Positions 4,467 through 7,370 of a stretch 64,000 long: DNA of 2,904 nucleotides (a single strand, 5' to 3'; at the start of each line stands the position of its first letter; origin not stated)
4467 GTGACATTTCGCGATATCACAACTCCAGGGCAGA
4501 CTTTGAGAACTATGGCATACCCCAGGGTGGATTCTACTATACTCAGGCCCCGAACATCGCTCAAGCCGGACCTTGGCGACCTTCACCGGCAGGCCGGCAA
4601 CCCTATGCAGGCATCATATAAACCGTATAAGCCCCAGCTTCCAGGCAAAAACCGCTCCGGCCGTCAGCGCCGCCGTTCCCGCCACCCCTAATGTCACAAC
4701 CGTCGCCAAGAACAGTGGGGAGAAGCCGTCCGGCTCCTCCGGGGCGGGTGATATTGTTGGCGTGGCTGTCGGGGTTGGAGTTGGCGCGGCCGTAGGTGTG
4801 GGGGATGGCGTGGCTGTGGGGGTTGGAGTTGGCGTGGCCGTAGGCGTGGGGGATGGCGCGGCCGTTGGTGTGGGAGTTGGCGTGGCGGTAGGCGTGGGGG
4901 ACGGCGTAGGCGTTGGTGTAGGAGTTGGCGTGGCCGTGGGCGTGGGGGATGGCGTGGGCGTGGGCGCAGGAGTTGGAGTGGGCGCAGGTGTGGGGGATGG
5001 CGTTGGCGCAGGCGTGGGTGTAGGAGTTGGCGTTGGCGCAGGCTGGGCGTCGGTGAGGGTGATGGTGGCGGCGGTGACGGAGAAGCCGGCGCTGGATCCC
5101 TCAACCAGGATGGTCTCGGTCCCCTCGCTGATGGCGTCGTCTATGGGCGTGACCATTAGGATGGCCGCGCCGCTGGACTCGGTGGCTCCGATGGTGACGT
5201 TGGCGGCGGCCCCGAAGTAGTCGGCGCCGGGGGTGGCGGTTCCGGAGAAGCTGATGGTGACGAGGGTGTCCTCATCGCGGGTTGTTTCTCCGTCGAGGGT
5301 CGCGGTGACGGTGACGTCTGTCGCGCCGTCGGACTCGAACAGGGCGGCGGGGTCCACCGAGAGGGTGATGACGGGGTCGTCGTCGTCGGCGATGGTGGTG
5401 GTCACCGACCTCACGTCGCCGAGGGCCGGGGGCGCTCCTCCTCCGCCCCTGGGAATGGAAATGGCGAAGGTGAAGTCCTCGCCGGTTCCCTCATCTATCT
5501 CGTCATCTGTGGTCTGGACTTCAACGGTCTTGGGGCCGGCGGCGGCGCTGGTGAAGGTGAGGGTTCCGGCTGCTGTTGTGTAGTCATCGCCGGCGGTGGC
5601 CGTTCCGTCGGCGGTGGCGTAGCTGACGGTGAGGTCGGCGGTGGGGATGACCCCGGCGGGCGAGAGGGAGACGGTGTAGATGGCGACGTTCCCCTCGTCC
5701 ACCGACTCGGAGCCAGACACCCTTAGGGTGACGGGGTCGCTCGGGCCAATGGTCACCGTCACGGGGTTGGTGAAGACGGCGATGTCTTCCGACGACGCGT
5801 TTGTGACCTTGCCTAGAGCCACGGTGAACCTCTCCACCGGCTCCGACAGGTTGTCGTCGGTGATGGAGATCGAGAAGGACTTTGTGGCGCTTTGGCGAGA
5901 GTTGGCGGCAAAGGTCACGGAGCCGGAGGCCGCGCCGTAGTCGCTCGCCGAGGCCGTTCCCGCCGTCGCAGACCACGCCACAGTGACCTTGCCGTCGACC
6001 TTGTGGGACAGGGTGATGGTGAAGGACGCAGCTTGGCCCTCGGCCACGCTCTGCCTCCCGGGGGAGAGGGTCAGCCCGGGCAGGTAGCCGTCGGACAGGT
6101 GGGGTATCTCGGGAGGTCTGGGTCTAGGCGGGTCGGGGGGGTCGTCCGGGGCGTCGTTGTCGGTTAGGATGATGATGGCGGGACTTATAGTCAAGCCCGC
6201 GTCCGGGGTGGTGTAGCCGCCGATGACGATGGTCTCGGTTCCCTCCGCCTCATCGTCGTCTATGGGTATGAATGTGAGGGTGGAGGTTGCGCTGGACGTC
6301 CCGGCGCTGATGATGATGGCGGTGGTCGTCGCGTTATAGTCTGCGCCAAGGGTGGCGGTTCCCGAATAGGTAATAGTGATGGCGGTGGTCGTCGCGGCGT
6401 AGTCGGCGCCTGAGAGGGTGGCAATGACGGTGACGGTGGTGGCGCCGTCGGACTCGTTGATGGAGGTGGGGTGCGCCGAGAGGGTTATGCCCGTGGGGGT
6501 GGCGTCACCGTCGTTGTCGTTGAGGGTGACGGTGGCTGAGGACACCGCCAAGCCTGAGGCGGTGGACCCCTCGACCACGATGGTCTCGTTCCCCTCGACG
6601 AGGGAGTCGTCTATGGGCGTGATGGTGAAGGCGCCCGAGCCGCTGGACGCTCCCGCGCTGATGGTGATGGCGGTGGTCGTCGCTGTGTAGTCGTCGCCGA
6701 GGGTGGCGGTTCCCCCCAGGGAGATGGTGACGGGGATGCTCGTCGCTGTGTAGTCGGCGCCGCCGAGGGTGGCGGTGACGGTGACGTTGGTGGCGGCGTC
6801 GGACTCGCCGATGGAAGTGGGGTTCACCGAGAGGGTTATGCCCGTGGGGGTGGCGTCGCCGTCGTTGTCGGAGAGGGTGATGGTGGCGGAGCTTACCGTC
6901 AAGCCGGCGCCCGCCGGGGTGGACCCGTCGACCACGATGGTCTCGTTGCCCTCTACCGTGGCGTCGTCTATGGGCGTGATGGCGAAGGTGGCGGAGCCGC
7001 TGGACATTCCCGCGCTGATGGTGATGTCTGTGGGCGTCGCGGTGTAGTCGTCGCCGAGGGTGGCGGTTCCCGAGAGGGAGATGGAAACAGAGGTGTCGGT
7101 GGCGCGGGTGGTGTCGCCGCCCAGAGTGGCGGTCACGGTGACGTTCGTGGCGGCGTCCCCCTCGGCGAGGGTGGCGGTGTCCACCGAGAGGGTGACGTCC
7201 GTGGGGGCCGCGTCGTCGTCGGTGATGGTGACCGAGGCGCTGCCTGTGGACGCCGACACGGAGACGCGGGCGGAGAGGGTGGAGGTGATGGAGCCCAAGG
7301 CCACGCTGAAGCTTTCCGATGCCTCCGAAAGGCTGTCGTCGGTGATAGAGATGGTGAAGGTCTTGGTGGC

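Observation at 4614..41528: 36.9-kb single ORF encoding a 12,304-aa LRR plus ~100x Calx-beta-like surface protein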

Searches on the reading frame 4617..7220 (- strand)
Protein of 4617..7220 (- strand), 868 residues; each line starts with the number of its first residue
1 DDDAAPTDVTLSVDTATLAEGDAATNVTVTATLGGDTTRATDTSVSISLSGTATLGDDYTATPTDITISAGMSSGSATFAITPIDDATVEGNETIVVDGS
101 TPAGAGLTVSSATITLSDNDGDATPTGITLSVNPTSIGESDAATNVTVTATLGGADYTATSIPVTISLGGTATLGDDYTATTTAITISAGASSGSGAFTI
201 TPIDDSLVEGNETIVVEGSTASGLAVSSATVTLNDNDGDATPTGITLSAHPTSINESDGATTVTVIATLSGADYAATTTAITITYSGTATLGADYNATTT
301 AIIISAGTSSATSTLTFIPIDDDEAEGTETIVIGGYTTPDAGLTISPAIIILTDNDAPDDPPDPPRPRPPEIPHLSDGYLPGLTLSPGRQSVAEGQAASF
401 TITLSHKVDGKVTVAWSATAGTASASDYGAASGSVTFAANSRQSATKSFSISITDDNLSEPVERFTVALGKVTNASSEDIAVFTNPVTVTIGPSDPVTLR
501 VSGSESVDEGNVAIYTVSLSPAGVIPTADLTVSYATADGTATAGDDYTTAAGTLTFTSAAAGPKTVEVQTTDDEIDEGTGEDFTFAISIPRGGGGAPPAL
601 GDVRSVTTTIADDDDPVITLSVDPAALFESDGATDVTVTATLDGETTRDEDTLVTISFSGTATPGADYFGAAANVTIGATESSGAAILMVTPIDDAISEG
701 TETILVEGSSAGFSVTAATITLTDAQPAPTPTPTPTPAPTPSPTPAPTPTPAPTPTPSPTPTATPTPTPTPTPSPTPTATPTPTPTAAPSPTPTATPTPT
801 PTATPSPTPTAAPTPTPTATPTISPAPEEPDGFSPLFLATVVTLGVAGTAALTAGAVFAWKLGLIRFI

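Call 6: search_protein_families(library=pfam, proteins=[window:4617-7220:-], max_evalue=0.01)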
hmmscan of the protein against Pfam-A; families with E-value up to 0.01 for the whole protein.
seq(868 aa): 2 families
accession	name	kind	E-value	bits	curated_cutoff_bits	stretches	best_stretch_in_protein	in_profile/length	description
PF03160.20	Calx-beta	-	8.8e-56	187.5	27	6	528-614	37-119/119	Calx-beta domain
PF17963.7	Big_9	-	0.004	18.5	23.6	1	390-457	11-78/89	Bacterial Ig domain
